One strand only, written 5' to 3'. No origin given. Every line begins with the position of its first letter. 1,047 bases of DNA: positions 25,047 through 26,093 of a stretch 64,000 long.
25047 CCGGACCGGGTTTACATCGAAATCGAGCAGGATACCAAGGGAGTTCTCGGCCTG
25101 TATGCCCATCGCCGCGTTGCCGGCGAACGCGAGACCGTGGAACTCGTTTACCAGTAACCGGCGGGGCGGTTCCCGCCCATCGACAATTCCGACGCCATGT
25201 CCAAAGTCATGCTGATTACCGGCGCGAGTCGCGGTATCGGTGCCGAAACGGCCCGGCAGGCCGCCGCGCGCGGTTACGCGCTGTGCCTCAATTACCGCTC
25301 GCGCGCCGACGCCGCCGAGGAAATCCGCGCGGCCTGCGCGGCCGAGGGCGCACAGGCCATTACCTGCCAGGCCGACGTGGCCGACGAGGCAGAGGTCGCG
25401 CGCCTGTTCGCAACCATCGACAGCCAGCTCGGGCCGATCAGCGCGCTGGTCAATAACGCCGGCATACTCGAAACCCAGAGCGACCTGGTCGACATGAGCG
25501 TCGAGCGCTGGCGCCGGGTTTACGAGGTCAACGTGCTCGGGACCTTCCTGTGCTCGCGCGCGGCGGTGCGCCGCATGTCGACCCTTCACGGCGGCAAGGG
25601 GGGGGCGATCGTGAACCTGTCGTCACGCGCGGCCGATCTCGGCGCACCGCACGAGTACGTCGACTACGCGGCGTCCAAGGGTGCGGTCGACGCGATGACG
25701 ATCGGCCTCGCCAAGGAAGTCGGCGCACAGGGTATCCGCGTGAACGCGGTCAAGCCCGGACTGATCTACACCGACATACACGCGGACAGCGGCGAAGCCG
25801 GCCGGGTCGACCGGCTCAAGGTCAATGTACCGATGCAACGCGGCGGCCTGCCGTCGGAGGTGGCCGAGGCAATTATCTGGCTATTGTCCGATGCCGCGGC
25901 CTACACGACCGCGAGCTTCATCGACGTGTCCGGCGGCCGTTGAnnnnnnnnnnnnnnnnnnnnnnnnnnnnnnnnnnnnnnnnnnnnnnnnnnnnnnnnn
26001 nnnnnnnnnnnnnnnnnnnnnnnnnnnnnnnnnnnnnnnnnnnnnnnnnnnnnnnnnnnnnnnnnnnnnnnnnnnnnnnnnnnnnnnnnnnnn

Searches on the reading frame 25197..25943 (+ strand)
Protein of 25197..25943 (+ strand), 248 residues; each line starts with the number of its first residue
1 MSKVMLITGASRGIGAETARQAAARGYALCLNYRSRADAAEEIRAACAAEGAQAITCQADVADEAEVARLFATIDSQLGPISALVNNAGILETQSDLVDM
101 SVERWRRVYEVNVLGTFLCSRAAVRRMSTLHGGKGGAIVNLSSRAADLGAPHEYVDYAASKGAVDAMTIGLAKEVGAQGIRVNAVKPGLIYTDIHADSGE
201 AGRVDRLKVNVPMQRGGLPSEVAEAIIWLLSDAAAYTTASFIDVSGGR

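Call 9: search_protein_families(library=pfam, proteins=[window:25197-25943:+], max_evalue=0.001)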
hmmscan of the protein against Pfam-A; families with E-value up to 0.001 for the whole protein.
window:25197-25943:+ (248 aa): 4 families
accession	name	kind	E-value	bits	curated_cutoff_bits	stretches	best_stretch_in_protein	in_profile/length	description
PF13561.12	adh_short_C2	-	8.4e-56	189.6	27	1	9-247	1-234/236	Enoyl-(Acyl carrier protein) reductase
PF00106.31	adh_short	-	6.6e-52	176.3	26.6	1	3-199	1-191/195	short chain dehydrogenase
PF08659.16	KR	-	1.3e-16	61.5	22.6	1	5-168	3-160/180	KR domain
PF01370.27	Epimerase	-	0.00031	20.7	20.9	1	5-176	1-161/240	NAD dependent epimerase/dehydratase family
